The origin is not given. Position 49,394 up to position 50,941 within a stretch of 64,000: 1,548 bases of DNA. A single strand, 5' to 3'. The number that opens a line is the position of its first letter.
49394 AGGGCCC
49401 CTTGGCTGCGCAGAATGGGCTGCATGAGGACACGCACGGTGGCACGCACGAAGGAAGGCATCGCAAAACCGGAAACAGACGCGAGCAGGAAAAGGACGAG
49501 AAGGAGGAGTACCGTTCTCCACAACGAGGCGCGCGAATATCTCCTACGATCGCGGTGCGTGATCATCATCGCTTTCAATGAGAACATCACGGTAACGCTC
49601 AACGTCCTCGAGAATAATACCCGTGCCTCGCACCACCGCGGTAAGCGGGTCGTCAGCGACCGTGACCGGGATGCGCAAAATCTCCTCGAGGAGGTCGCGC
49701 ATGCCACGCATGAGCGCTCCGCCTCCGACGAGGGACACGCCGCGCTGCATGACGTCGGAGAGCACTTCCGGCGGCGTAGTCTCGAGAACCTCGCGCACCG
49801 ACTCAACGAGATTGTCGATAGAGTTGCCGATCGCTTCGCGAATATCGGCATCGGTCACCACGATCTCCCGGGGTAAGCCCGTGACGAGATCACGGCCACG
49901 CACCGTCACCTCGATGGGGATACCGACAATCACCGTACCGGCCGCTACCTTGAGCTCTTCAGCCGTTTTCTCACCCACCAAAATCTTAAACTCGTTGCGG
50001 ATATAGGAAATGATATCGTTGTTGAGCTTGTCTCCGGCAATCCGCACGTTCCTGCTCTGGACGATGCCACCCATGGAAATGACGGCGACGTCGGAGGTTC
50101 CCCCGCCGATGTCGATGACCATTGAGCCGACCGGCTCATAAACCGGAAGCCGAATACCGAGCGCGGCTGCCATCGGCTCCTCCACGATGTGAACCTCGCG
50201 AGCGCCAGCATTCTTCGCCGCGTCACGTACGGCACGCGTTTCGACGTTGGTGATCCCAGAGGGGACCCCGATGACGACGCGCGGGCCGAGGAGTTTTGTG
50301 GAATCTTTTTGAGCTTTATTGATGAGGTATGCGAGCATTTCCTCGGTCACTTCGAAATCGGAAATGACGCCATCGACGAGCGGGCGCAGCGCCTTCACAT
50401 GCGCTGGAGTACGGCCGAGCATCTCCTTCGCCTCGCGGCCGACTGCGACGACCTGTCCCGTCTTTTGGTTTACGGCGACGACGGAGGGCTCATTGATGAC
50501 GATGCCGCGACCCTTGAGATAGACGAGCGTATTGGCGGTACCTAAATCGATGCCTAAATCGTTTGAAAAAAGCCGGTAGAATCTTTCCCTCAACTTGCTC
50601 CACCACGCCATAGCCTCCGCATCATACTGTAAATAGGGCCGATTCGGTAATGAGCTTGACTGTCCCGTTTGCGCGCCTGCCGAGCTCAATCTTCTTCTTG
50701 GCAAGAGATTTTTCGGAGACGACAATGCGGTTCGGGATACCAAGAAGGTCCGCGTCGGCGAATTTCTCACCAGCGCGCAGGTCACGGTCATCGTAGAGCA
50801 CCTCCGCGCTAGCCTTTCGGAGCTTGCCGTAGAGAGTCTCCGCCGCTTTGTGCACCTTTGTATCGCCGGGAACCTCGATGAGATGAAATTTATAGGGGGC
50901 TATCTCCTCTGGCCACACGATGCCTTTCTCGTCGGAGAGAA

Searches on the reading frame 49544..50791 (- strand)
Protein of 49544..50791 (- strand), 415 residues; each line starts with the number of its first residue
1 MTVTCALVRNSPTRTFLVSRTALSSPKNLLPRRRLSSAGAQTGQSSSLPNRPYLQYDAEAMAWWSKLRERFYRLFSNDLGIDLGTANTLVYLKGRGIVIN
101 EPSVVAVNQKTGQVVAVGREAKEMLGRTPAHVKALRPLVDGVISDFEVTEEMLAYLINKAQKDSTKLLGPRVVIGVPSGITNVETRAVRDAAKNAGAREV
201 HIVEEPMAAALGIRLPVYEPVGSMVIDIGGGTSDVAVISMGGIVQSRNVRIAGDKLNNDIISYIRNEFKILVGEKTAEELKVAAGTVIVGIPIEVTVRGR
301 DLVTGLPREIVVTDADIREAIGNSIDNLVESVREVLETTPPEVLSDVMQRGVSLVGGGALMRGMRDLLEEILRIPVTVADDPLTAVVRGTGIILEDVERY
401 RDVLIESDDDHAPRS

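Call 8: search_protein_families(library=pfam, proteins=[window:49544-50791:-], max_evalue=0.01)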
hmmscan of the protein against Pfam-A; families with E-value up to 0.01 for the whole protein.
window:49544-50791:- (415 aa): 6 families
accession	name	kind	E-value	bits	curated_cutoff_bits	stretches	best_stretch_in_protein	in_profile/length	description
PF06723.19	MreB_Mbl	-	1.1e-131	439.1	27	1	77-399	2-324/327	MreB/Mbl protein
PF14450.12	FtsA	-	1.9e-12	48.1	31.8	1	224-381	1-112/127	Cell division protein FtsA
PF00012.26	HSP70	-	1.9e-12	46.6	20.6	1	149-273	110-243/599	Hsp70 protein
PF00022.25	Actin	-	8.3e-06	25.1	27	1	102-268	31-192/410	Actin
PF11104.14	PilM_2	-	0.00049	19.6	27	0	224-263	183-222/340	Type IV pilus assembly protein PilM;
PF06277.17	EutA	-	0.0015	17.9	27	1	225-278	147-204/475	Ethanolamine utilisation protein EutA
